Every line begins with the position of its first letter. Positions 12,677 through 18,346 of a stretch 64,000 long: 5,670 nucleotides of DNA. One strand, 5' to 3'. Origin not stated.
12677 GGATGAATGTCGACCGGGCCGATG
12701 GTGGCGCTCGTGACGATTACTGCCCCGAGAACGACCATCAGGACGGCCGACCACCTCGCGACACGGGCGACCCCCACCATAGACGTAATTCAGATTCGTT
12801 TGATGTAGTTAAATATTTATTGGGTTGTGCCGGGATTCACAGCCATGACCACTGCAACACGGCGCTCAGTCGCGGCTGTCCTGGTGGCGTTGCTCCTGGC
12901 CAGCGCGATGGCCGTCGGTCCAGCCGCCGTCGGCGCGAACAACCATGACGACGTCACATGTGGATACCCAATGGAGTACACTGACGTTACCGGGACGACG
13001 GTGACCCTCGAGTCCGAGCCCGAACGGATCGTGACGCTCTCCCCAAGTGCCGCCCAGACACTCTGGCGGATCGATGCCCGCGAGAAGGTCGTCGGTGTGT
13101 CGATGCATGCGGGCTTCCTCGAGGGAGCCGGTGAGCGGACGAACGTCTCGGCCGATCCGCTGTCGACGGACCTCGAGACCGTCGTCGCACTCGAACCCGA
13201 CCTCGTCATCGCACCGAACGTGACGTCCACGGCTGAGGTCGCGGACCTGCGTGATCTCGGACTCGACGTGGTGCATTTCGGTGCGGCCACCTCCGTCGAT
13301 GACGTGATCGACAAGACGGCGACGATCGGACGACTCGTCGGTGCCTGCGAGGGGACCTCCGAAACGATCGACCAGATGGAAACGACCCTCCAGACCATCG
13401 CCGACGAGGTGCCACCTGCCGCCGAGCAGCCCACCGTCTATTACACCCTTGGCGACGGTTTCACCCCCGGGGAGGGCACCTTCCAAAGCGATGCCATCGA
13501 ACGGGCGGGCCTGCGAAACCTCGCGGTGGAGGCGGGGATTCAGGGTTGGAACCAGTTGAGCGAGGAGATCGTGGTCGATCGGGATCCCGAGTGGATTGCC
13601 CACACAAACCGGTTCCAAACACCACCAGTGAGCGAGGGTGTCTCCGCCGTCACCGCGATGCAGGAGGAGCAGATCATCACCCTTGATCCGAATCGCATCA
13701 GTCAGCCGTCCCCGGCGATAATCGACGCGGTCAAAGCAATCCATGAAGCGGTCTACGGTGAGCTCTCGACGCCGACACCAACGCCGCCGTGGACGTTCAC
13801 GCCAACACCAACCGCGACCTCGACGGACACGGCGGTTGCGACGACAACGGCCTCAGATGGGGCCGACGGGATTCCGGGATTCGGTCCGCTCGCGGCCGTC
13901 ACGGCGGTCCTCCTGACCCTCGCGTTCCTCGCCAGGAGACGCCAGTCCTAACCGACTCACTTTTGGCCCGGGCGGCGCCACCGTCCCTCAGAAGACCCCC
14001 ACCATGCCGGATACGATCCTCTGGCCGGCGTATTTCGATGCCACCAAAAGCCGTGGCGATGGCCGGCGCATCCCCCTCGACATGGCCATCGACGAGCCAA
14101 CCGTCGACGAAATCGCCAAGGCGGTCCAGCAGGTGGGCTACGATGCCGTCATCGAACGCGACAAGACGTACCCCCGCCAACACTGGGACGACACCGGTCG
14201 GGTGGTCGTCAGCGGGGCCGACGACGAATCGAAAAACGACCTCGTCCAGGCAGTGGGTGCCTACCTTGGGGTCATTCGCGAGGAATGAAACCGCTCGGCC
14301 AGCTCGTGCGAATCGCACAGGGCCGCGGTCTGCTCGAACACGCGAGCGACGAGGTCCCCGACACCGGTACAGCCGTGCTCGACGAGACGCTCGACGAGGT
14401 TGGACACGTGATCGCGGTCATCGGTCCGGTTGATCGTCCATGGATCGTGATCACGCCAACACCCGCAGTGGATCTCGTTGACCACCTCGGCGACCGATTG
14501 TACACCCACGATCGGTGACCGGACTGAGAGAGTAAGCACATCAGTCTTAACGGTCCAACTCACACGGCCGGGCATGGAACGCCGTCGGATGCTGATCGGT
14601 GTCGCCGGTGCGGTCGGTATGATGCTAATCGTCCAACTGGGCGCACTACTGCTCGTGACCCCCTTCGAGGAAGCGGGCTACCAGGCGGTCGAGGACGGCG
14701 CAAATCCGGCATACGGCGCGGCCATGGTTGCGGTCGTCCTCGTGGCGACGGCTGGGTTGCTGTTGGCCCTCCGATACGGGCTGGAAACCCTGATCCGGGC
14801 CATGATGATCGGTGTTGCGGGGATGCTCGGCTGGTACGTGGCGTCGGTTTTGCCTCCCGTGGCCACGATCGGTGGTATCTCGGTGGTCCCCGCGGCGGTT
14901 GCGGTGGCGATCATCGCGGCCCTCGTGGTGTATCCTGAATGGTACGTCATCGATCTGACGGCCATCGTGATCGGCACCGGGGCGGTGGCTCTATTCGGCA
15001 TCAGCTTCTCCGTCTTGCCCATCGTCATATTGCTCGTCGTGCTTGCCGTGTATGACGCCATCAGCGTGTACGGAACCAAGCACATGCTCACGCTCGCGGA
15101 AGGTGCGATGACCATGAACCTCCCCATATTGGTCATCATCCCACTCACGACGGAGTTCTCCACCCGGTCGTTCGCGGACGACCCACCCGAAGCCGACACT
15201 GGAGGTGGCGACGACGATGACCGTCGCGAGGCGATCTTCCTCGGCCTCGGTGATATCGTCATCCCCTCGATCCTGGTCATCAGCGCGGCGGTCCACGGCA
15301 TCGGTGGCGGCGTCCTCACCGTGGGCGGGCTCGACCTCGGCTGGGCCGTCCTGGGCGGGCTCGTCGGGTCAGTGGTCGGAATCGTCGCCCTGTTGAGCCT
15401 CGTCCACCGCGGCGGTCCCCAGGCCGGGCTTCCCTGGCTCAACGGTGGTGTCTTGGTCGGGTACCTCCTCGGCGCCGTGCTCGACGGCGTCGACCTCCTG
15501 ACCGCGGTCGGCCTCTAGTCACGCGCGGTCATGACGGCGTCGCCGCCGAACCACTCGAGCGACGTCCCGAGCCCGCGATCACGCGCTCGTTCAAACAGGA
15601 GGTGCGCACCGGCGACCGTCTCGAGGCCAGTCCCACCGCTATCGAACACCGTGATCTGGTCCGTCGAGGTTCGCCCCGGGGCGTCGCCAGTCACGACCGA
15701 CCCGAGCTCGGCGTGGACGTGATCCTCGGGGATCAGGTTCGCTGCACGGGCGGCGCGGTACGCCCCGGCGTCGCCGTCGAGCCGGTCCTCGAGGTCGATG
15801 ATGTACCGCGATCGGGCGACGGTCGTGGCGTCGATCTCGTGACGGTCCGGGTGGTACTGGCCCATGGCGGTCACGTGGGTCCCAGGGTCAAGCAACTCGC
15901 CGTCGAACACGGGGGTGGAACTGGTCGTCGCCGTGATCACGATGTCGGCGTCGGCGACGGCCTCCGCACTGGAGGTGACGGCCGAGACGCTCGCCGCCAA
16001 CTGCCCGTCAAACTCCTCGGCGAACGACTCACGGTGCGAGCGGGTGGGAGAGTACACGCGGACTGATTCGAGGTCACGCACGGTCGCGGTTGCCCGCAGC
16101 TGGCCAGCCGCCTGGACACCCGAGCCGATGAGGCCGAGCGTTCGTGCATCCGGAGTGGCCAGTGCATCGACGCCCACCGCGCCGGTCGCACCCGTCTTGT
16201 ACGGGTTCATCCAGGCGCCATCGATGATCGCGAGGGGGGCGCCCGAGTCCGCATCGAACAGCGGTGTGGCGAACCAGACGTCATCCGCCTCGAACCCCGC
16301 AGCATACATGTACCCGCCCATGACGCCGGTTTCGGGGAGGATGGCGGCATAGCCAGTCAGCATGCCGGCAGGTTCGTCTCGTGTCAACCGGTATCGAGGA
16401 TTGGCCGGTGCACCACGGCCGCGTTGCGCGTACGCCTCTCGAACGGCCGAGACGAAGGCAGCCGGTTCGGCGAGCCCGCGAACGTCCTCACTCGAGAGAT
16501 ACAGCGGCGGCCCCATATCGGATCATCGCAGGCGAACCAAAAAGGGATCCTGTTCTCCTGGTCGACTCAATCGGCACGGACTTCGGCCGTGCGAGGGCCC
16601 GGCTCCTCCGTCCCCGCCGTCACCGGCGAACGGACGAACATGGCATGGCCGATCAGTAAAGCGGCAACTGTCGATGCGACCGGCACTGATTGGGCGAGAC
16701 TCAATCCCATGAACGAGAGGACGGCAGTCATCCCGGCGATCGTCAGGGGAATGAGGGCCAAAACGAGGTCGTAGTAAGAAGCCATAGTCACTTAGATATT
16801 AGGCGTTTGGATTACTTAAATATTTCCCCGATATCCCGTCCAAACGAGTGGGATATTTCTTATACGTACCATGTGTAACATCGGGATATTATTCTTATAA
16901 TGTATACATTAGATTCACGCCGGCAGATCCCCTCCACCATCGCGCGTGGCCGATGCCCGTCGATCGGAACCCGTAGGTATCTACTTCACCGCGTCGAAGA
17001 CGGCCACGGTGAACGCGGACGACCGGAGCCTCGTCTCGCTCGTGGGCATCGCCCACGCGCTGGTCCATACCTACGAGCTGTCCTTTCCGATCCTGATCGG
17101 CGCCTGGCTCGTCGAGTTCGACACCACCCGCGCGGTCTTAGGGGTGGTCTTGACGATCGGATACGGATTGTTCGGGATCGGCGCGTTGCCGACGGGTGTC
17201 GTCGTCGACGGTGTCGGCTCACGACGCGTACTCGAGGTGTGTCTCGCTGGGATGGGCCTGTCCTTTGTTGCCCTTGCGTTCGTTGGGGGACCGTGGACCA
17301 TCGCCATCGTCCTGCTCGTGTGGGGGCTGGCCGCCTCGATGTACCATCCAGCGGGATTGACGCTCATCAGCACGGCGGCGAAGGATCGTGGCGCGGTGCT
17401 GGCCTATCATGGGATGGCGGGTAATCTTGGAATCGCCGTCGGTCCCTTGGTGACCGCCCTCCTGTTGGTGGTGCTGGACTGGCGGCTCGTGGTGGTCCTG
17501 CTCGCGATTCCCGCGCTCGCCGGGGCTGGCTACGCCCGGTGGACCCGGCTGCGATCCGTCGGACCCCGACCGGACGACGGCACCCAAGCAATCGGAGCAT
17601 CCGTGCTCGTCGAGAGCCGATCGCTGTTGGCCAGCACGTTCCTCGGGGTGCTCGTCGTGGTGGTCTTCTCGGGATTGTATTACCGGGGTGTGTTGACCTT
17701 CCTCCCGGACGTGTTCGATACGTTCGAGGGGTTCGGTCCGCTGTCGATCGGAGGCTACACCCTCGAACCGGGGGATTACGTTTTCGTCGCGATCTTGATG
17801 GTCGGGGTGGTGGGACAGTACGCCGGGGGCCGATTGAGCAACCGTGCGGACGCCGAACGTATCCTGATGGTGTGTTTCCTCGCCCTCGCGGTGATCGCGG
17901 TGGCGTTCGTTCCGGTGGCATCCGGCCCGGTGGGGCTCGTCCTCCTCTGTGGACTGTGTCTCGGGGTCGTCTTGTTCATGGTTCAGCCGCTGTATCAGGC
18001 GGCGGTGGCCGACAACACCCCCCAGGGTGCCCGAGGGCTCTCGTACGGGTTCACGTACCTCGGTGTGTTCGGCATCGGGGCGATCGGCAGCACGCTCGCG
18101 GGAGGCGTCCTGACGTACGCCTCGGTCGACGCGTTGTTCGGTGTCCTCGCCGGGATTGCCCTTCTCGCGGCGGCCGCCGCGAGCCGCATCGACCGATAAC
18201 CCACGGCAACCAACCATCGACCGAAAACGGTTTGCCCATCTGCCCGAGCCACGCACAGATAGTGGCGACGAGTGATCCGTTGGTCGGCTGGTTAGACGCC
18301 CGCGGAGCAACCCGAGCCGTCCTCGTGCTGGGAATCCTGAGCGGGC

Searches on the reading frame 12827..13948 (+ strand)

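Call 17: search_protein_families(library=pfam, proteins=[window:12827-13948:+], max_evalue=0.00001)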
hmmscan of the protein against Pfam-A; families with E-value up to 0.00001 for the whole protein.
window:12827-13948:+ (374 aa): 1 family
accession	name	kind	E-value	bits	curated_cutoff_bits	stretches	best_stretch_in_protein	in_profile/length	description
PF01497.23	Peripla_BP_2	-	1.8e-18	67.3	27.5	1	68-288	1-233/235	Periplasmic binding protein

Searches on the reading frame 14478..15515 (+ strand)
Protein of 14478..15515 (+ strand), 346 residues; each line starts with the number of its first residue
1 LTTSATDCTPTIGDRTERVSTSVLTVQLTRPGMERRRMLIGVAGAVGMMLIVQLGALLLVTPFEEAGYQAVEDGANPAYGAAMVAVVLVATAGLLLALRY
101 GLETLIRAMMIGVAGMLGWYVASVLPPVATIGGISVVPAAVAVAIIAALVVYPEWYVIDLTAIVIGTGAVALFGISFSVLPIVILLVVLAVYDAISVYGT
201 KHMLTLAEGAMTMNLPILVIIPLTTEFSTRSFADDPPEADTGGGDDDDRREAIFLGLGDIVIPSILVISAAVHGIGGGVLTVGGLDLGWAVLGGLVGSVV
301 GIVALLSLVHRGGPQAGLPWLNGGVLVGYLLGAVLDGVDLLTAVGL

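Call 17: search_protein_families(library=pfam, proteins=[window:14478-15515:+], max_evalue=0.00001)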
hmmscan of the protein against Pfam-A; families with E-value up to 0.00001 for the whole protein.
window:14478-15515:+ (346 aa): 1 family
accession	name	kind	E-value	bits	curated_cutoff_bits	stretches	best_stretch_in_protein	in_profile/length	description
PF06550.16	SPP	-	3.4e-72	243.7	23.9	1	46-338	1-283/283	Signal-peptide peptidase, presenilin aspartyl protease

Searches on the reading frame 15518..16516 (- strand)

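Call 17: search_protein_families(library=pfam, proteins=[window:15518-16516:-], max_evalue=0.00001)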
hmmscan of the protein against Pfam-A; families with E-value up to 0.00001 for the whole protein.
window:15518-16516:- (333 aa): 1 family
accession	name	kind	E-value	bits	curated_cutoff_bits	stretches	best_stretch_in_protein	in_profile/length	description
PF02423.21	OCD_Mu_crystall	-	3.3e-56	191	24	1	84-313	89-312/314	Ornithine cyclodeaminase/mu-crystallin family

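Call 93: search_protein_families(library=ncbifam, proteins=[window:15518-16516:-], max_evalue=0.00001)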
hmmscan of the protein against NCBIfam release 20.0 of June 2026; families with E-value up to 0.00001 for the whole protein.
window:15518-16516:- (333 aa): 13 families
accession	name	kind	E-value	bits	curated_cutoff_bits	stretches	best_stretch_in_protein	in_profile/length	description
NF006379.0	PRK08618.1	equivalog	1.2e-56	192.4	417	1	86-322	89-326/326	ornithine cyclodeaminase family protein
TIGR02371.1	ala_DH_arch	equivalog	6.6e-55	186.5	409.15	1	5-321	3-323/325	alanine dehydrogenase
NF006141.0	PRK08291.1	equivalog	2.4e-48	164.8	408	1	97-320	105-328/330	cyclodeaminase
TIGR02992.1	ectoine_eutC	equivalog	7.3e-45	153.5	471.65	1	97-319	102-324/326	ectoine utilization protein EutC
NF004793.0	PRK06141.1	equivalog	2.1e-44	151.8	322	1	86-312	87-312/314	bifunctional Delta(1)-pyrroline-2-carboxylate/Delta(1)-piperideine-2-carboxylate reductase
NF045643.1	ImmsucRedBhcD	equivalog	2.8e-40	138.6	500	1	85-320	88-319/321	iminosuccinate reductase BhcD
NF005762.1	PRK07589.1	equivalog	1.8e-30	106.1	350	1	86-321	90-319/334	ornithine cyclodeaminase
NF005011.0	PRK06407.1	subfamily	1.4e-29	103.3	337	1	6-307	4-295/302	ornithine cyclodeaminase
NF005296.0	PRK06823.1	equivalog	7.7e-28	97.4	438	1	87-304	90-306/315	ornithine cyclodeaminase family protein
TIGR03944.1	dehyd_SbnB_fam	equivalog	1.8e-27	96.2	326.9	1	86-323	93-327/327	2,3-diaminopropionate biosynthesis protein SbnB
NF004848.0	PRK06199.1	subfamily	7.9e-25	87.7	362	1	86-322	117-372/379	tyramine oxidase subunit B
NF005603.0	PRK07340.1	equivalog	9.7e-24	84.1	266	1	87-306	90-298/307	delta(1)-pyrroline-2-carboxylate reductase family protein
NF045512.1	PyrPipCarbRedLhpI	equivalog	1.1e-18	67.4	400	1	86-252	85-247/298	bifunctional Delta(1)-pyrroline-2-carboxylate/Delta(1)-piperideine-2-carboxylate reductase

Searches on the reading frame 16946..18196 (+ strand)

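Call 17: search_protein_families(library=pfam, proteins=[window:16946-18196:+], max_evalue=0.00001)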
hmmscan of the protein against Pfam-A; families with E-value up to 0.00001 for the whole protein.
window:16946-18196:+ (417 aa): 1 family
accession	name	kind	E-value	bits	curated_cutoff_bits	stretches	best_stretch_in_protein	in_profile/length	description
PF07690.21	MFS_1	-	6.7e-35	121.1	33.4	1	47-381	16-346/347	Major Facilitator Superfamily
